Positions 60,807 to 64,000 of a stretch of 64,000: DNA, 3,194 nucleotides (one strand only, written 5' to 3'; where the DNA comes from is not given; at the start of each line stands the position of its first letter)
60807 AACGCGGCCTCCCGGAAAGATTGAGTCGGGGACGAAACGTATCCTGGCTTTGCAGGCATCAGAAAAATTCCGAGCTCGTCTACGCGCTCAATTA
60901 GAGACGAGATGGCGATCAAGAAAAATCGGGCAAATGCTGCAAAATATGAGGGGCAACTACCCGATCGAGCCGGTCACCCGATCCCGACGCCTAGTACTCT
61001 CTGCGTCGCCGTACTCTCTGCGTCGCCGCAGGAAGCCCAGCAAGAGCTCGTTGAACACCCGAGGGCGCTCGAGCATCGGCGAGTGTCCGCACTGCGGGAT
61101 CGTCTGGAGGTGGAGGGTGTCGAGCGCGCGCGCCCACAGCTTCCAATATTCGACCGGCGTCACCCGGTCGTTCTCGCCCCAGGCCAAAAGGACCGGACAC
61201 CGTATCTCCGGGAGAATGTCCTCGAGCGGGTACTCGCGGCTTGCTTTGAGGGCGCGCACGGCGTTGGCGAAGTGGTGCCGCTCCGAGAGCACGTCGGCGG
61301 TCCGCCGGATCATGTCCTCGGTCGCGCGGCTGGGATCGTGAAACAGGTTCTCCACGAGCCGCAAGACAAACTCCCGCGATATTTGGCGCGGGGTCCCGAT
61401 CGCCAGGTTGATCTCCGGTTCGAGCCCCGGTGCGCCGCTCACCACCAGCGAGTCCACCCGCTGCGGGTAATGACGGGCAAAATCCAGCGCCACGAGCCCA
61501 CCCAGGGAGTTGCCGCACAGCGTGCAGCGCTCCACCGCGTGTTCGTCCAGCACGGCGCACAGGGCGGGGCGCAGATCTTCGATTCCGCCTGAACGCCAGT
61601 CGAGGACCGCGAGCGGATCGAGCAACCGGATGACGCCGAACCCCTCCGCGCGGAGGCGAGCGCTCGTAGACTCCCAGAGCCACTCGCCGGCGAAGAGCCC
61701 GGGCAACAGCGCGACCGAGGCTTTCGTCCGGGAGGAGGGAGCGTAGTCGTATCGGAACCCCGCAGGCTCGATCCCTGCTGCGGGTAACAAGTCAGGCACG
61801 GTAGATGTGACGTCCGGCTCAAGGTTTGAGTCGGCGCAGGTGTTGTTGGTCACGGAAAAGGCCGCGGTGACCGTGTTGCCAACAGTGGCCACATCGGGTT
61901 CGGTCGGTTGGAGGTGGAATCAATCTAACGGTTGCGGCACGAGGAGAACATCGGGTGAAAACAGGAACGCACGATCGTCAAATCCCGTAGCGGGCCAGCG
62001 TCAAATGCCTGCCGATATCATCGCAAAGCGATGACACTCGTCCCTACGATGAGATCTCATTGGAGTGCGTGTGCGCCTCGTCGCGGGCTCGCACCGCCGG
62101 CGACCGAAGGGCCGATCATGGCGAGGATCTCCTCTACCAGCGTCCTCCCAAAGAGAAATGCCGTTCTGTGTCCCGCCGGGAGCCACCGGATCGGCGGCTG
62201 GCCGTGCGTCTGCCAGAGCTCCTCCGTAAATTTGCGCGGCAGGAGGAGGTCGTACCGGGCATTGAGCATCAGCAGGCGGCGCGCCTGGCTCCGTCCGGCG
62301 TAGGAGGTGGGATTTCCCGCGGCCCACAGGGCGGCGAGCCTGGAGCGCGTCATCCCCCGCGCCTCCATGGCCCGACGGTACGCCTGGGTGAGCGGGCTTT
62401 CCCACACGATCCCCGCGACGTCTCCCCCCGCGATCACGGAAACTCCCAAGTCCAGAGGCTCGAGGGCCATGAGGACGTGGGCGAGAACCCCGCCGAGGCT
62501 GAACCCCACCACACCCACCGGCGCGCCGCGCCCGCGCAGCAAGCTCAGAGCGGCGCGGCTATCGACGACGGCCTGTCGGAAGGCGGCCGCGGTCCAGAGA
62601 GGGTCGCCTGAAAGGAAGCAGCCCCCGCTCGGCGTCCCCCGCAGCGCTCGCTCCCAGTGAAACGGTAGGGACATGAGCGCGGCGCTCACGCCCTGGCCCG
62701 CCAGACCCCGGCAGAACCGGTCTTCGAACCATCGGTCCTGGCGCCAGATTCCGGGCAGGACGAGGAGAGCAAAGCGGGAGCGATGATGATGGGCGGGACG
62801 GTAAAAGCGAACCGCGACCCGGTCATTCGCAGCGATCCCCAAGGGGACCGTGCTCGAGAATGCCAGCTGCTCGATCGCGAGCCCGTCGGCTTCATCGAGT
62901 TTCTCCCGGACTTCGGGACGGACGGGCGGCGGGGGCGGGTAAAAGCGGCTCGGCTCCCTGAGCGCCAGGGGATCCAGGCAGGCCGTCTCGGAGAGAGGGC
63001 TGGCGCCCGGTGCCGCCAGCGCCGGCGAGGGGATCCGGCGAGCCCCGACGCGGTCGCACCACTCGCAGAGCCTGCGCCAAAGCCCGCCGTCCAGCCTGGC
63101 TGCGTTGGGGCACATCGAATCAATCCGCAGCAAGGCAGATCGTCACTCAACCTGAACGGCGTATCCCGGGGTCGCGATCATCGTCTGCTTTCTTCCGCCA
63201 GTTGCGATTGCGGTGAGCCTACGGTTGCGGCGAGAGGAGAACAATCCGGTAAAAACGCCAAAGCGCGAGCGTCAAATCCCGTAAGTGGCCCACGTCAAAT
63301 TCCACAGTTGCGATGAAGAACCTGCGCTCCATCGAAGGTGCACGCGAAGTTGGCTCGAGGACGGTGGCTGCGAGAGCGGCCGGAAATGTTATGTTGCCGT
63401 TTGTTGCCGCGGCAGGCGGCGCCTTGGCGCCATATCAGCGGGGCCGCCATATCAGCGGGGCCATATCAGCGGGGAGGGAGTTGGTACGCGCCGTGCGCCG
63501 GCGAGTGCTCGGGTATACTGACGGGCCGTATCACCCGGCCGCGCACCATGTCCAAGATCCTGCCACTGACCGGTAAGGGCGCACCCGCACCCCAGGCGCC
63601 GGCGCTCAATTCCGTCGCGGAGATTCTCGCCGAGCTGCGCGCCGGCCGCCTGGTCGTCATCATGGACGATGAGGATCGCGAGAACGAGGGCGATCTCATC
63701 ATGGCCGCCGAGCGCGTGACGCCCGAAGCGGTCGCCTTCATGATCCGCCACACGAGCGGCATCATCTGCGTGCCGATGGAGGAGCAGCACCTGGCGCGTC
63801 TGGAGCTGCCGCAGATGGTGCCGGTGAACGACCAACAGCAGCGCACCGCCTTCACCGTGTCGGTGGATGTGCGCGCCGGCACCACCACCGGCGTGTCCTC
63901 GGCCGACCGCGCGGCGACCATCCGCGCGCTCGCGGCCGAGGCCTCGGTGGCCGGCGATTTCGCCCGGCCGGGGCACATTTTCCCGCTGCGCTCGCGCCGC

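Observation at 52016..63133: Uncharacterised type II PKS/FAS-like cluster: acyl-AMP ligase + ACP + KS/Cys-less KS + hotdog dehydratase, combined with a crotonase, two MDR reductases, an extra FabF and two alpha/beta hydrolases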

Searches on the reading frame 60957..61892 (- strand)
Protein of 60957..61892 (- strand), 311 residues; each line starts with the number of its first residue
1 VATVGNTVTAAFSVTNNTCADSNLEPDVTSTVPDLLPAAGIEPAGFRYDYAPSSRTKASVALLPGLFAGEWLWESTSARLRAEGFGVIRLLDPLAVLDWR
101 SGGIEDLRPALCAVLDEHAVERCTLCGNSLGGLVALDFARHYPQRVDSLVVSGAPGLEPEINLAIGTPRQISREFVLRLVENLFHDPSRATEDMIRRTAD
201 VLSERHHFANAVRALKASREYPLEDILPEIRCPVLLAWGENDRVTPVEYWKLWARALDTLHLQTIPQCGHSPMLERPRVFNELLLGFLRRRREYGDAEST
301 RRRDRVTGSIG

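Call 6: search_protein_families(library=pfam, proteins=[window:60957-61892:-], max_evalue=0.01)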
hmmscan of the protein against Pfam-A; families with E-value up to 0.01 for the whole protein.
window:60957-61892:- (311 aa): 5 families
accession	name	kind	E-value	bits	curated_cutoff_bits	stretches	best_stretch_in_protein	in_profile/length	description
PF12697.13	Abhydrolase_6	-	5.9e-16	60.2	26.3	1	62-282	3-216/217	Alpha/beta hydrolase family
PF12146.15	Hydrolase_4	-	2.9e-13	50.1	27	1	104-276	59-238/239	Serine aminopeptidase, S33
PF00561.26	Abhydrolase_1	-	3.2e-13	50.4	25.8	2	112-198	60-146/245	alpha/beta hydrolase fold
PF00756.26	Esterase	-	0.00068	19.9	22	1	106-160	101-153/251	Putative esterase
PF03096.20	Ndr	-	0.0079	15.4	23.3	0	103-288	81-276/283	Ndr family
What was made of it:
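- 60957..61892 (-): Alpha/beta hydrolase 1 (GNSLGG). Candidate release or transfer enzyme. Accessory; start codon uncertain. Pfam Abhydrolase_6/1 (call 6).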

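Call 8: search_protein_families(library=ncbifam, proteins=[window:60957-61892:-], max_evalue=0.001)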
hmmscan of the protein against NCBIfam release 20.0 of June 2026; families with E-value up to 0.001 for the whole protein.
window:60957-61892:- (311 aa): 22 families
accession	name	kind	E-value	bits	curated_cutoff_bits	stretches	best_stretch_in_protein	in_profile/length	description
NF052614.1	AB_fold_OlsI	equivalog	5.1e-26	91.8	385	1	115-291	82-258/272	ornithine lipid biosynthesis O-acyltransferase OlsI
NF011457.0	PRK14875.1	equivalog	4.7e-23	81.8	307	1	101-289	178-370/372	acetoin dehydrogenase dihydrolipoyllysine-residue acetyltransferase subunit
NF051488.1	bifunc_PcaDC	exception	8.5e-21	74.5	390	1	101-302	58-265/375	bifunctional 3-oxoadipate enol-lactonase/4-carboxymuconolactone decarboxylase PcaDC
TIGR02427.1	protocat_pcaD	equivalog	8.8e-20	71.1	255.85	2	213-289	175-251/251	3-oxoadipate enol-lactonase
TIGR03343.1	biphenyl_bphD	equivalog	1.2e-18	67.3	462.15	1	110-289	90-281/282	2-hydroxy-6-oxo-6-phenylhexa-2,4-dienoate hydrolase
NF045632.1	hydroxlase_HsaD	equivalog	1.4e-18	66.9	400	1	110-289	93-289/290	4,5:9,10-diseco-3-hydroxy-5,9,17-trioxoandrosta-1(10),2-diene-4-oate hydrolase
TIGR03611.1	RutD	equivalog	7.9e-14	51.6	238.5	2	191-289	158-256/258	pyrimidine utilization protein D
TIGR03695.1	menH_SHCHC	equivalog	5.1e-13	49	208.55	2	110-159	59-110/252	2-succinyl-6-hydroxy-2,4-cyclohexadiene-1-carboxylate synthase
TIGR01738.1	bioH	equivalog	1.8e-12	47.4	206.95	1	115-287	59-244/245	pimeloyl-ACP methyl ester esterase BioH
NF051487.1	bifunc_PcaCD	exception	4.3e-12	45.8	430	1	112-289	229-412/413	bifunctional 4-carboxymuconolactone decarboxylase/3-oxoadipate enol-lactonase PcaCD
NF050089.1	i_nPHAscl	equivalog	4.7e-12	45.6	300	2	228-280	227-280/288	intracellular short-chain-length polyhydroxyalkanoate depolymerase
TIGR01250.1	pro_imino_pep_2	subfamily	1.1e-11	44.9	167.65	1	219-289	219-288/288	proline iminopeptidase-family hydrolase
NF045948.1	ProImpepThrmp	equivalog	6.2e-08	32.4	500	1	218-290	218-289/291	proline iminopeptidase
NF052610.1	macro_16_ester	equivalog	1e-07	31.6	420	1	104-163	77-136/281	alpha/beta fold macrolide esterase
NF053693.1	esterase_mleCBF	exception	2.5e-06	27.1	564.5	0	104-151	77-124/279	CBF family alpha/beta fold macrolide esterase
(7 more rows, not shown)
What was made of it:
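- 60957..61892 (-): All NCBIfam matches are below cutoff (call 8).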

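Call 88: search_solved_structures(query=window:60957-61892:-, max_evalue=1e-10)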
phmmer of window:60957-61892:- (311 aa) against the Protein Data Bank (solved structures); distinct sequences matched with E-value up to 1e-10: 20.
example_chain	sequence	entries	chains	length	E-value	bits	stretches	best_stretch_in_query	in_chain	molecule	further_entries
5jd6_A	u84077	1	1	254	2.1e-28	102.9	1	62-291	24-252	MGS-MChE2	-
2og1_A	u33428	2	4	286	6.6e-18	68.4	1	103-290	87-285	2-hydroxy-6-oxo-6-phenylhexa-2,4-dienoate hydrolase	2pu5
2rht_A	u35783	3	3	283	1.7e-17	67.1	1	103-290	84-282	2-hydroxy-6-oxo-6-phenylhexa-2,4-dienoate hydrolase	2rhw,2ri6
2puh_A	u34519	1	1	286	1.7e-17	67.1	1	103-290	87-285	2-hydroxy-6-oxo-6-phenylhexa-2,4-dienoate hydrolase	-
9ijk_A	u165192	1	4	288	4.2e-17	65.8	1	99-290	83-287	2-hydroxy-6-oxononadienedioate/2-hydroxy-6-oxononatrienedioate hydrolase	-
1u2e_A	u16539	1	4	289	4.2e-17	65.8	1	99-290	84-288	2-hydroxy-6-ketonona-2,4-dienedioic acid hydrolase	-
3v1k_A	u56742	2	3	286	8.6e-17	64.8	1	103-290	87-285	2-hydroxy-6-oxo-6-phenylhexa-2,4-dienoate hydrolase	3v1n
3v1l_A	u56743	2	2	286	2.3e-16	63.4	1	103-290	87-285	2-hydroxy-6-oxo-6-phenylhexa-2,4-dienoate hydrolase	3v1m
2pu7_A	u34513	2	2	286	4.3e-16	62.5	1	103-290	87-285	2-hydroxy-6-oxo-6-phenylhexa-2,4-dienoate hydrolase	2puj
5egn_A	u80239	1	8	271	1.9e-14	57.1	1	111-293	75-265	Esterase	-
7zjt_A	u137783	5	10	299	1.1e-13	54.6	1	109-292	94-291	4,5:9,10-diseco-3-hydroxy-5,9,17-trioxoandrosta-1(10),2-diene-4-oate hydrolase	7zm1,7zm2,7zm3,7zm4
2vf2_A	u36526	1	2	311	2.5e-13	53.4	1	109-289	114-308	2-HYDROXY-6-OXO-6-PHENYLHEXA-2,4-DIENOATE HYDROLASE BPHD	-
5jz9_A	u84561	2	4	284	2.6e-13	53.4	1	109-288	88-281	4,5:9,10-diseco-3-hydroxy-5,9,17-trioxoandrosta-1(10),2-diene-4-oate hydrolase | 2-hydroxy-6-oxo-6-phenylhexa-2,4-dienoate hydrolase BphD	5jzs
5jzb_A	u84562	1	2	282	3.1e-13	53.1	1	109-288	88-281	4,5:9,10-diseco-3-hydroxy-5,9,17-trioxoandrosta-1(10),2-diene-4-oate hydrolase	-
2wud_A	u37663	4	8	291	5.4e-13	52.3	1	109-289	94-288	2-HYDROXY-6-OXO-6-PHENYLHEXA-2,4-DIENOATE HYDROLASE BPHD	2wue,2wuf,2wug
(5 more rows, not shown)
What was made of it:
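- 60957..61892 (-): Best PDB matches are the metagenomic esterase 5jd6 and the C-C hydrolases BphD/MhpC (call 88).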

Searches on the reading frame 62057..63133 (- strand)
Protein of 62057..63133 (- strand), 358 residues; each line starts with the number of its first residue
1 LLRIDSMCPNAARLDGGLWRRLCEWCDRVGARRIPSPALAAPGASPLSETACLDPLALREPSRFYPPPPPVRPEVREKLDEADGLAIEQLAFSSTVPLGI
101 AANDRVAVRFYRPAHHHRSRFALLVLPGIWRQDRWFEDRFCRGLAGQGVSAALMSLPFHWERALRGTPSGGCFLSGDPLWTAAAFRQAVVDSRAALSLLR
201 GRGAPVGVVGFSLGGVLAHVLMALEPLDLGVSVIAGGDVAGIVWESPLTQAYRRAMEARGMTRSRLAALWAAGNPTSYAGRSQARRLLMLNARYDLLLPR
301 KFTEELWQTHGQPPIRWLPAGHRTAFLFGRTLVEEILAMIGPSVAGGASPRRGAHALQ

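Call 7: search_protein_families(library=pfam, proteins=[window:62057-63133:-], max_evalue=0.01)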
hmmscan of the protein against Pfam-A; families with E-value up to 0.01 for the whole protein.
window:62057-63133:- (358 aa): 1 family
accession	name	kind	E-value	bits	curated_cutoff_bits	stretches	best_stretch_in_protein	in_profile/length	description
PF09752.15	ABHD18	-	0.0033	17.1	21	0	103-226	74-197/351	Alpha/beta hydrolase domain containing 18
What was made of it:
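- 62057..63115 (-): Alpha/beta hydrolase 2 (GFSLGG nucleophile elbow). Accessory gene, seen only in the close lineage. Weak Pfam ABHD18 match (call 7).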

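Call 17: search_protein_families(library=ncbifam, proteins=[window:62057-63133:-], max_evalue=10)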
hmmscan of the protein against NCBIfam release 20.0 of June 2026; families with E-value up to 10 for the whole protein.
window:62057-63133:- (358 aa): 1 family
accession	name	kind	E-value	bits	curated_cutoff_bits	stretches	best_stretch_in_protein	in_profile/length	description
NF047337.1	hydrolase_RcgR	subfamily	4.6e-17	62.1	182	1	88-323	75-312/332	RcgR family putative quorum lactone hydrolase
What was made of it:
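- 62057..63115 (-): NCBIfam RcgR-family lactone hydrolase 62 bits against a cutoff of 182 (call 17).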

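Call 89: search_solved_structures(query=window:62057-63115:-, max_evalue=0.001)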
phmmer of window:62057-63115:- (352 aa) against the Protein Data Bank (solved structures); distinct sequences matched with E-value up to 0.001: 1.
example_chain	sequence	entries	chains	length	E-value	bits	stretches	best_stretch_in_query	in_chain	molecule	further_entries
4z8z_A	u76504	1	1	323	3.2e-09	39.9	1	86-269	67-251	Uncharacterized protein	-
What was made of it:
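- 62057..63115 (-): The only PDB match is an uncharacterised protein, 4z8z (call 89).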

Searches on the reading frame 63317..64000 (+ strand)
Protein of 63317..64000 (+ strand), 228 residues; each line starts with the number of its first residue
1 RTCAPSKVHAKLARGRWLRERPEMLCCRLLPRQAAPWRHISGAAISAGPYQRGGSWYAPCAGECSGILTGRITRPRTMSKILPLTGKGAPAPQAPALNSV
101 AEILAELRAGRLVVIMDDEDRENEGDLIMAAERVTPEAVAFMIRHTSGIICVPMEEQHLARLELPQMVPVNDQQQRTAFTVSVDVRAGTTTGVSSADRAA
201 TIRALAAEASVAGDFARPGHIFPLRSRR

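Call 7: search_protein_families(library=pfam, proteins=[window:63317-64000:+], max_evalue=0.01)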
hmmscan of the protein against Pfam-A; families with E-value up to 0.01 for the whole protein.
window:63317-64000:+ (228 aa): 1 family
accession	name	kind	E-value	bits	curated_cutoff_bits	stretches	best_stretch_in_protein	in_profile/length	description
PF00926.24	DHBP_synthase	-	1.9e-54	184.6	26.4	1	102-227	2-126/191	3,4-dihydroxy-2-butanone 4-phosphate synthase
